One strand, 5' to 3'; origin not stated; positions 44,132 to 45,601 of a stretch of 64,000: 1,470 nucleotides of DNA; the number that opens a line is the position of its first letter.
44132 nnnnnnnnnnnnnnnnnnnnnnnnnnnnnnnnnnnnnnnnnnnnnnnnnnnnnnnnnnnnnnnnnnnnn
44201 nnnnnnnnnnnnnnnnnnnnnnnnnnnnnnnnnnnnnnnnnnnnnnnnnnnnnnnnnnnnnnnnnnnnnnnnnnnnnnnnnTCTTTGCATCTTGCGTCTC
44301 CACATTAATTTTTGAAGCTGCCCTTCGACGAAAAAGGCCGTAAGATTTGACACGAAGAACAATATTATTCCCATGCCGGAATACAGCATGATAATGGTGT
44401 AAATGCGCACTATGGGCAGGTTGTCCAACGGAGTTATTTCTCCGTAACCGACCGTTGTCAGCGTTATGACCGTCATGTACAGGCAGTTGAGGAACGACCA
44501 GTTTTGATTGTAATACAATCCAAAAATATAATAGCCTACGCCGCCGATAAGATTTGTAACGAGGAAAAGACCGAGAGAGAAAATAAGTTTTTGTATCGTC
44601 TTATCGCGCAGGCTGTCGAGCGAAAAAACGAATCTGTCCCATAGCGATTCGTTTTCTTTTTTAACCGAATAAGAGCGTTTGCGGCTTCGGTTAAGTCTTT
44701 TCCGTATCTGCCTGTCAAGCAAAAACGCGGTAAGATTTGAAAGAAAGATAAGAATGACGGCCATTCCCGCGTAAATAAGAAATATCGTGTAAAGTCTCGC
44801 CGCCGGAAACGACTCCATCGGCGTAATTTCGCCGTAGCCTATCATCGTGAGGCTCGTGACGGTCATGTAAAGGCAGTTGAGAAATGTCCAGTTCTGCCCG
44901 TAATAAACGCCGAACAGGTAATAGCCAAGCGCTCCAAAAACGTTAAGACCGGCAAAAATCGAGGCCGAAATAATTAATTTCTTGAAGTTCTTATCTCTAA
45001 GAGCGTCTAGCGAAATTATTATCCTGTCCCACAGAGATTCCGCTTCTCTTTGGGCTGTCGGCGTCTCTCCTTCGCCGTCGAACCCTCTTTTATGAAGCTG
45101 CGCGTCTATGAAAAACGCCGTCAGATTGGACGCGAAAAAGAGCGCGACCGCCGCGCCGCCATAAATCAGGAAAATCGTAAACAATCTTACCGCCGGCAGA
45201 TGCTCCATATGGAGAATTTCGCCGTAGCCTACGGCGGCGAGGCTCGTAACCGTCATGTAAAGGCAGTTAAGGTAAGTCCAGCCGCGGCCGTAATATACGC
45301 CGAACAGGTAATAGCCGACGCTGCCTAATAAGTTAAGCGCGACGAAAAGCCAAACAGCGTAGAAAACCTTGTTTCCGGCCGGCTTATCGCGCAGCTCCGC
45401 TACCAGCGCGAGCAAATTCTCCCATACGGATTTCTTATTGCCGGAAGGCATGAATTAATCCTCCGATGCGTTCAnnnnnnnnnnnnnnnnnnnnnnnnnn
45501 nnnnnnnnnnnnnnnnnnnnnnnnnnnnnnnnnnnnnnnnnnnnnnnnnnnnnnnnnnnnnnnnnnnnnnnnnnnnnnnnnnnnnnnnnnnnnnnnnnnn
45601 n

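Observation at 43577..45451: K+ channel with three tandem TxGYG pore modules in one chain plus a single RCK domain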

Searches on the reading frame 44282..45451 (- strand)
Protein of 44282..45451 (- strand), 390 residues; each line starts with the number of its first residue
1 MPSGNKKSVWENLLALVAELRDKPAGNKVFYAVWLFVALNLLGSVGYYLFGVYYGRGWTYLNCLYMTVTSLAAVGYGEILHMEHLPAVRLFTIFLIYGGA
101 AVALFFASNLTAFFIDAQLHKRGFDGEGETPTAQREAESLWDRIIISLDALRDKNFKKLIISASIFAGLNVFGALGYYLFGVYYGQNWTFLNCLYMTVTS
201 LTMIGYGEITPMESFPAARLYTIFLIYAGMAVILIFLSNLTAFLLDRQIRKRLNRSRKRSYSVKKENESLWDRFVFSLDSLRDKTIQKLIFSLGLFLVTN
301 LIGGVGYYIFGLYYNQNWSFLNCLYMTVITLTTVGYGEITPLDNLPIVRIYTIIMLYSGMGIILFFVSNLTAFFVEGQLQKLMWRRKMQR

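Call 16: search_protein_representatives(protein=window:44282-45451:-)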
Query: 390 residues. Proteins with E-value up to 0.001 (for the whole library): 5433; up to 1e-10: 410; up to 1e-30: 2. The best 150 are listed.
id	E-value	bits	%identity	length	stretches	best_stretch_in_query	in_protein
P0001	4.1e-256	865.5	100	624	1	1-390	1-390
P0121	2.0e-32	129.2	40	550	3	283-390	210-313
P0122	3.8e-27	111.8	48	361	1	279-390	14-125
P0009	1.2e-23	100.3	44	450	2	281-390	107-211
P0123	4.4e-23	98.5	48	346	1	285-389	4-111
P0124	3.1e-22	95.7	48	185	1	287-390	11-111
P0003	4.1e-22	95.3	50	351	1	285-390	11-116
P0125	1.5e-21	93.4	43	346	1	285-389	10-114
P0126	1.7e-21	93.2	49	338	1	288-390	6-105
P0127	4.9e-21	91.7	47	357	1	290-389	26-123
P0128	8.2e-21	91.0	33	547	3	280-388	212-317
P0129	9.3e-21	90.8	52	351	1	302-390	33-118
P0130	1.4e-20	90.2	47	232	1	287-388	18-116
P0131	6.8e-20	88.0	51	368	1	297-386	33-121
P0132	1.1e-19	87.2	48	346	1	287-389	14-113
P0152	4.1e-18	82.1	34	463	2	281-388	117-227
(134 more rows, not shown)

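Call 23: list_cluster_members(proteins=[P0121, P0128, P0009, P0152, P0001, P0002])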
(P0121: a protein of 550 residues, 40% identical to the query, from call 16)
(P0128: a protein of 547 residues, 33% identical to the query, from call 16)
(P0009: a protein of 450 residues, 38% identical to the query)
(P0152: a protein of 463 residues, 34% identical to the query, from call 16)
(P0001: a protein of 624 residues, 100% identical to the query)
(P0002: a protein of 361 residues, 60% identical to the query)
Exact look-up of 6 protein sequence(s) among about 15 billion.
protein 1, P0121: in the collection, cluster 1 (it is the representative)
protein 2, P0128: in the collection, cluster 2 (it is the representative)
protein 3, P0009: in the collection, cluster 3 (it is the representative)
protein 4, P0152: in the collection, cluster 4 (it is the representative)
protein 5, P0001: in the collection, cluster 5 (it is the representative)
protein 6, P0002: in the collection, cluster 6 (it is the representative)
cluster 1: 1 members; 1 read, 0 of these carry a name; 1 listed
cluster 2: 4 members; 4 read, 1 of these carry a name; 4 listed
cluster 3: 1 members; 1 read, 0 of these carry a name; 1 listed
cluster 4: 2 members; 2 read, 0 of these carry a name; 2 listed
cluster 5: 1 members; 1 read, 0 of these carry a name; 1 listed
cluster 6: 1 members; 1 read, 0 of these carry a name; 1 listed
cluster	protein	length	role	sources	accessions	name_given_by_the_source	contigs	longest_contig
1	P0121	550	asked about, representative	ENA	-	-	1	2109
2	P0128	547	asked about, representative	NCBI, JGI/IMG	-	voltage-gated potassium channel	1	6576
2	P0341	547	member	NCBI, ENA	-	-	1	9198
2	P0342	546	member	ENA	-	-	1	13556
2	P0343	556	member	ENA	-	-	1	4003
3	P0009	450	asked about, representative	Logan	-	-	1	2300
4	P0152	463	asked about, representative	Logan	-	-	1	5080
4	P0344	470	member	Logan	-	-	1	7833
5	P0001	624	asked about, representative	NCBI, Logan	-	-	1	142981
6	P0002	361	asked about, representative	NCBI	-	-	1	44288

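Call 24: find_encoding_contigs(protein=P0121, flank=6000, max_places=4)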
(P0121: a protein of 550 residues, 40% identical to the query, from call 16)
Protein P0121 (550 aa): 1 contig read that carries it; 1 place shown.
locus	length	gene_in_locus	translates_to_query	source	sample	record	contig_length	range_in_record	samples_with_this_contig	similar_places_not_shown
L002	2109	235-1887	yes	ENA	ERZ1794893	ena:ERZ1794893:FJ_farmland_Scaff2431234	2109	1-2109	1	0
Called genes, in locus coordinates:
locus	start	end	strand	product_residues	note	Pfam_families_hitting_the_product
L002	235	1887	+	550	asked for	PF07885:Ion_trans_2, PF02254:TrkA_N, PF02080:TrkA_C (weak)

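Call 31: find_encoding_contigs(protein=P0342, flank=8000, max_places=3)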
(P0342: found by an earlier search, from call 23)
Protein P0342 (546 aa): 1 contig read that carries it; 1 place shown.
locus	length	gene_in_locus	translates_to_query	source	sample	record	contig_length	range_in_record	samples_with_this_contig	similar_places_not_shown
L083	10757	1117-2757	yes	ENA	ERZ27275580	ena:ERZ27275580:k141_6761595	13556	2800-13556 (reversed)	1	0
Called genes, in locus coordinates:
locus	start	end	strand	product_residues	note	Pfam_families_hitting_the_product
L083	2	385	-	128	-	?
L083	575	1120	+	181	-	PF09835:DUF2062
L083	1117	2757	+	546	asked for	PF07885:Ion_trans_2, PF02254:TrkA_N, PF02080:TrkA_C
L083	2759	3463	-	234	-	PF00005:ABC_tran, PF13304:AAA_21 (faint)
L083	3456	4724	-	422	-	PF12704:MacB_PCD, PF02687:FtsX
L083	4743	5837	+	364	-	-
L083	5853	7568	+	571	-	PF01368:DHH, PF02272:DHHA1, PF17768:RecJ_OB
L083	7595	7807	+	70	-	PF13619:KTSC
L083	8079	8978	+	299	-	PF03462:PCRF, PF00472:RF-1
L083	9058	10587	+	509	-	PF01336:tRNA_anti-codon, PF00152:tRNA-synt_2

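Call 35: find_encoding_contigs(protein=P0128, flank=5000, max_places=3)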
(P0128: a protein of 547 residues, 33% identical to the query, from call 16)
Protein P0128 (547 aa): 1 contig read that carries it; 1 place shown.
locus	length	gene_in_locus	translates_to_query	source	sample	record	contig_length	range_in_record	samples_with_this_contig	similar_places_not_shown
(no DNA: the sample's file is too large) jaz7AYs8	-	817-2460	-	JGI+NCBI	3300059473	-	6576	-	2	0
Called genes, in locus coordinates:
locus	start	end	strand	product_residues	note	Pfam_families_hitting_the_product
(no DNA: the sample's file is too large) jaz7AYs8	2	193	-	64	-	?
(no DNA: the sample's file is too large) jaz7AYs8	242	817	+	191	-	PF09835:DUF2062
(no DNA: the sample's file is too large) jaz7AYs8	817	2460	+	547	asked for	PF07885:Ion_trans_2, PF02254:TrkA_N, PF02080:TrkA_C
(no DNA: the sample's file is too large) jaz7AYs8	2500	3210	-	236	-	PF00005:ABC_tran, PF13304:AAA_21 (faint)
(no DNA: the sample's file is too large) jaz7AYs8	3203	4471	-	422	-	PF12704:MacB_PCD, PF02687:FtsX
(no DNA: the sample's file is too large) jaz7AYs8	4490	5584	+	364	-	-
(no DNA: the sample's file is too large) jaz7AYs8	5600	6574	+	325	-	?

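Call 36: find_encoding_contigs(protein=P0341, flank=5000, max_places=3)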
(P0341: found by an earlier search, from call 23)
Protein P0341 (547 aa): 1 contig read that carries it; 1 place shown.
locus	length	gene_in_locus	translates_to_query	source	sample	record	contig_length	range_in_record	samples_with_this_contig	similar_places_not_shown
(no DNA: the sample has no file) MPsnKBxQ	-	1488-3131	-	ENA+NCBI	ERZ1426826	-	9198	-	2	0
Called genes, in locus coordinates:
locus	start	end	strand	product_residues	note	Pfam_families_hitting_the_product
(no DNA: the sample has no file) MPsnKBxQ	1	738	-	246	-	?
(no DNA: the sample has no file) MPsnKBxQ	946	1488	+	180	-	PF09835:DUF2062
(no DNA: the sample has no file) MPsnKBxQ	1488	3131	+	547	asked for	PF07885:Ion_trans_2, PF02254:TrkA_N, PF02080:TrkA_C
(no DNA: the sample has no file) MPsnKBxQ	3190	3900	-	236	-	PF00005:ABC_tran, PF13304:AAA_21 (faint)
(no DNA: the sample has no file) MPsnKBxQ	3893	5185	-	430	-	PF12704:MacB_PCD, PF02687:FtsX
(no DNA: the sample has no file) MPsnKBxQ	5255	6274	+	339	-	-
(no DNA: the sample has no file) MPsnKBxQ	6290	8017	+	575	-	PF01368:DHH, PF02272:DHHA1, PF17768:RecJ_OB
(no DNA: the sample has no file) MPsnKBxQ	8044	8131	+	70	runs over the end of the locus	PF13619:KTSC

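Call 41: find_homologous_proteins(query=P0121, max_evalue=1e-20)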
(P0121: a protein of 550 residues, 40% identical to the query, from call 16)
Query P0121 (550 aa): 2993 proteins with E <= 1e-20 among 8000 candidates; the best 120 are listed.
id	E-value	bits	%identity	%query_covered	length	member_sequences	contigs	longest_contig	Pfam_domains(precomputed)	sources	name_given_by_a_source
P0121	0.0e+0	1203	100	100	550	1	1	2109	PF02080.27,PF02254.25,PF07885.23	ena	-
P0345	0.0e+0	1050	87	100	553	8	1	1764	PF02254.25,PF07885.23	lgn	-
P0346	6.9e-290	980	81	99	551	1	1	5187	PF02254.25,PF07885.23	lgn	-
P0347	7.5e-241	818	83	79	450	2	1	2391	PF02254.25,PF07885.23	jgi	jgi:voltage-gated potassium channel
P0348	1.2e-184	633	83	63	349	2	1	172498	PF02080.27,PF02254.25,PF07885.23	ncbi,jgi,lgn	ncbi:MAG: NAD-binding protein [Thermoanaerobaculia bacterium]|jgi:voltage-gated potassium channel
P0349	2.8e-181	622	81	63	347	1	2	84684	PF02080.27,PF02254.25,PF07885.23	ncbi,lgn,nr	ncbi:MAG: NAD-binding protein [Acidobacteria bacterium]|nr:NAD-binding protein [Acidobacteriota bact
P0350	6.0e-174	598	78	63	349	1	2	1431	PF02254.25,PF07885.23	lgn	-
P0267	9.6e-153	528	71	62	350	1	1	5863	PF02254.25,PF07885.23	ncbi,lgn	-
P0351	2.5e-123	431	59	64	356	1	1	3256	PF02080.27,PF02254.25,PF07885.23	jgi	jgi:voltage-gated potassium channel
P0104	3.8e-123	430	58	64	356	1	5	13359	PF02080.27,PF02254.25,PF07885.23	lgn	-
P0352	7.0e-122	426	57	64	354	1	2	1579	PF02080.27,PF02254.25,PF07885.23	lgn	-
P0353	2.6e-121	424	60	61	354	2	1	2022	PF02080.27,PF02254.25,PF07885.23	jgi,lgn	-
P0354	5.5e-121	423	58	63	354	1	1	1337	PF02080.27,PF02254.25,PF07885.23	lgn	-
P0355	3.8e-120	420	59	61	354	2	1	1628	PF02080.27,PF02254.25,PF07885.23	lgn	-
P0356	6.7e-119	416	57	62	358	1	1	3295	PF02254.25,PF07885.23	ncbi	-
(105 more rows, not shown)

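Call 44: find_encoding_contigs(protein=P0348, flank=6000, max_places=3)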
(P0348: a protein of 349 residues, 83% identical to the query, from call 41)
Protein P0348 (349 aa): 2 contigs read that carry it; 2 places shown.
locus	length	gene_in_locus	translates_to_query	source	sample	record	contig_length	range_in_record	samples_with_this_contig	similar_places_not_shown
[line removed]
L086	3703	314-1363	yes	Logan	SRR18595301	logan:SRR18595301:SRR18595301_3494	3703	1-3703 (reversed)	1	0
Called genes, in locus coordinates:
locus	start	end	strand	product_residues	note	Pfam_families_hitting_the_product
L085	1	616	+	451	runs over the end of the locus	PF04055:Radical_SAM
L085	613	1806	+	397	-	PF00070:Pyr_redox (weak), PF00890:FAD_binding_2 (weak), PF01266:DAO, PF01494:FAD_binding_3 (weak), PF01593:Amino_oxidase, PF01946:Thi4 (weak), PF12831:FAD_oxidored, PF13450:NAD_binding_8, +1 more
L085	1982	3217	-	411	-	PF00571:CBS, PF01769:MgtE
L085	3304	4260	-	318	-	PF01070:FMN_dh (weak), PF01180:DHO_dh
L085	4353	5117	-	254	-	PF00756:Esterase, PF00326:Peptidase_S9 (faint)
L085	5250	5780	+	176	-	PF01641:SelR, PF24046:At4g08330 (faint)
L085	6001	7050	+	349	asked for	PF07885:Ion_trans_2, PF02254:TrkA_N, PF02080:TrkA_C (faint)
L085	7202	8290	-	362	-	PF11199:DUF2891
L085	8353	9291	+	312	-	PF01545:Cation_efflux, PF16916:ZT_dimer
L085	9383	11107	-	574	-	PF13428:TPR_14 (faint), PF07719:TPR_2 (faint), PF13371:TPR_9 (faint), PF13414:TPR_11 (faint), PF14559:TPR_19 (weak), PF13424:TPR_12 (weak), PF13432:TPR_16, PF14559:TPR_19 (weak), +3 more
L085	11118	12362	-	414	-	-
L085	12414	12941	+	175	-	PF13801:Metal_resist, PF07813:LTXXQ (weak)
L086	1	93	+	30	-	?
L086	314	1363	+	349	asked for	PF07885:Ion_trans_2, PF02254:TrkA_N, PF02080:TrkA_C (faint)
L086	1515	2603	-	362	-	PF11199:DUF2891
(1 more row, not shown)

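Call 45: find_encoding_contigs(protein=P0346, flank=6000, max_places=3)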
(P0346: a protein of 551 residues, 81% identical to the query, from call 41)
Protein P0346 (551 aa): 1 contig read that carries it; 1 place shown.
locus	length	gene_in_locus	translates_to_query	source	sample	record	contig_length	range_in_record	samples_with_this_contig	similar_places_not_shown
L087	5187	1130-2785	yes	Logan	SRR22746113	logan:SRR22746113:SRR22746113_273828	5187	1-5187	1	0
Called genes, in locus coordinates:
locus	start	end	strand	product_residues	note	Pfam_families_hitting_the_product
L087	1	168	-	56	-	?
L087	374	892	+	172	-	PF01641:SelR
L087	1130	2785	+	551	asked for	PF07885:Ion_trans_2, PF02254:TrkA_N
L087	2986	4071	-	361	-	PF11199:DUF2891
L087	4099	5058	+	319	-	PF01545:Cation_efflux, PF16916:ZT_dimer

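Call 65: predict_structure(alignment_id=A3)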
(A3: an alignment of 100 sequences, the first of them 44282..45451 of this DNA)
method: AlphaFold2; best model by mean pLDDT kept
length: 390 residues; sequences in the alignment: 100
mean_pLDDT: 78.1   pTM: 0.69
mean pLDDT of the five models: 78.1, 77.7, 77.6, 77.2, 76.1
residues with pLDDT >= 90: 69; 70-90: 231; 50-70: 70; < 50: 20
segments of 3 or more residues with pLDDT < 50: 262-278
pLDDT, mean of each block of 10 residues (from residue 1): 68 82 82 90 94 91 84 64 81 86 79 72 60 63 69 81 90 92 89 84 63 75 81 80 77 69 47 48 75 90 95 92 84 66 83 88 84 70 78
secondary structure, 60 per line:
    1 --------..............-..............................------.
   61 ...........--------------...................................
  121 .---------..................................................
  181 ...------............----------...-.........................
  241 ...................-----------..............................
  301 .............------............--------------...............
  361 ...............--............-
elements in order: H9-22 H24-53 H60-71 H86-121 H131-183 H190-201 H216-259 H271-313 H320-331 H346-375 H378-389

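Call 67: find_related_loci(query=window:44282-45451:-, collection=metagenome_contigs, flank=4000)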
Query window:44282-45451:- (390 aa) in metagenome_contigs; peptide patterns used: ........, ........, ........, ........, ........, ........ (x = any residue, [..] = any of these).
38 stretches matched a pattern; 2 encode a relative of the query (tblastn E <= 1e-3); 2 distinct loci.
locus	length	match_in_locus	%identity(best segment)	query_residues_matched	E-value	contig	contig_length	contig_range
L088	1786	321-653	43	28-390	1e-22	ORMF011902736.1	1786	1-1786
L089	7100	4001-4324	45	33-390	8e-22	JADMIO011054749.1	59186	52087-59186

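Call 77: fold_search(model_id=the predicted structure, library=pdb)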
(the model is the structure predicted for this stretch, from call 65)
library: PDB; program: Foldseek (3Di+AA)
matches with E <= 10: 551; with E <= 0.001: 0
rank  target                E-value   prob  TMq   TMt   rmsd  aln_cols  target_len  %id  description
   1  9g9v_A                7.5e-03  1.00  0.24  0.32  27.1       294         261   20  Structure of the human two pore domain potassium ion channel TASK-3 (K2P9.1) (released 2024-12-18)
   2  6rv2_D                1.1e-02  0.99  0.23  0.32  28.4       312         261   18  Crystal structure of the human two pore domain potassium ion channel TASK-1 (K2P3.1) in a closed conformation (released 2019-08-07)
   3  6rv2_C                1.6e-02  0.99  0.24  0.32  26.7       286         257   19  Crystal structure of the human two pore domain potassium ion channel TASK-1 (K2P3.1) in a closed conformation (released 2019-08-07)
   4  6rv3_B                1.6e-02  0.99  0.24  0.32  27.4       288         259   19  Crystal structure of the human two pore domain potassium ion channel TASK-1 (K2P3.1) in a closed conformation with a b (released 2019-08-07)
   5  9g9x_A                1.8e-02  0.99  0.22  0.32  24.2       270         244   18  Structure of the human two pore domain potassium ion channel TASK-1 (K2P3.1) (released 2024-12-18)
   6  9dwn_A                1.9e-02  0.99  0.25  0.33  26.8       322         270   14  hTHIK1 Cryo-EM structure in GDN detergent (released 2025-04-16)
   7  9muh_A                1.9e-02  0.99  0.22  0.33  24.2       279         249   18  Mus musculus TASK-1 (KCNK3) in MSP1E3D1 lipid nanodisc at pH 6.0 and 100 mM KCl (released 2026-01-28)
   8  8k1j_A                2.1e-02  0.99  0.22  0.33  24.0       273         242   20  Human TWIK-related acid-sensitive potassium channel TASK3 at pH 7.4,200 mM KCl (released 2024-04-17)
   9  6rv2_B                2.1e-02  0.99  0.24  0.32  27.3       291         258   18  Crystal structure of the human two pore domain potassium ion channel TASK-1 (K2P3.1) in a closed conformation (released 2019-08-07)
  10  8y6m_A                2.2e-02  0.99  0.30  0.29  11.6       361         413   14  The structure of Oryza sativa HKT2;1 (released 2024-12-11)
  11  6rv2_A                2.2e-02  0.99  0.24  0.32  26.3       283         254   19  Crystal structure of the human two pore domain potassium ion channel TASK-1 (K2P3.1) in a closed conformation (released 2019-08-07)
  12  8y6j_A                2.3e-02  0.99  0.37  0.35  12.9       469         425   12  The structure of Oryza sativa HKT1;1 (released 2024-12-11)
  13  6rv3_C                3.7e-02  0.97  0.24  0.32  26.9       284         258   19  Crystal structure of the human two pore domain potassium ion channel TASK-1 (K2P3.1) in a closed conformation with a b (released 2019-08-07)
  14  6w7c_A                3.8e-02  0.90  0.21  0.28  24.7       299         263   19  K2P2.1 (TREK-1), 1 mM K+ (released 2021-01-27)
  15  6rv4_A                4.0e-02  0.97  0.24  0.32  26.5       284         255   19  Crystal structure of the human two pore domain potassium ion channel TASK-1 (K2P3.1) in a closed conformation with a b (released 2019-08-07)
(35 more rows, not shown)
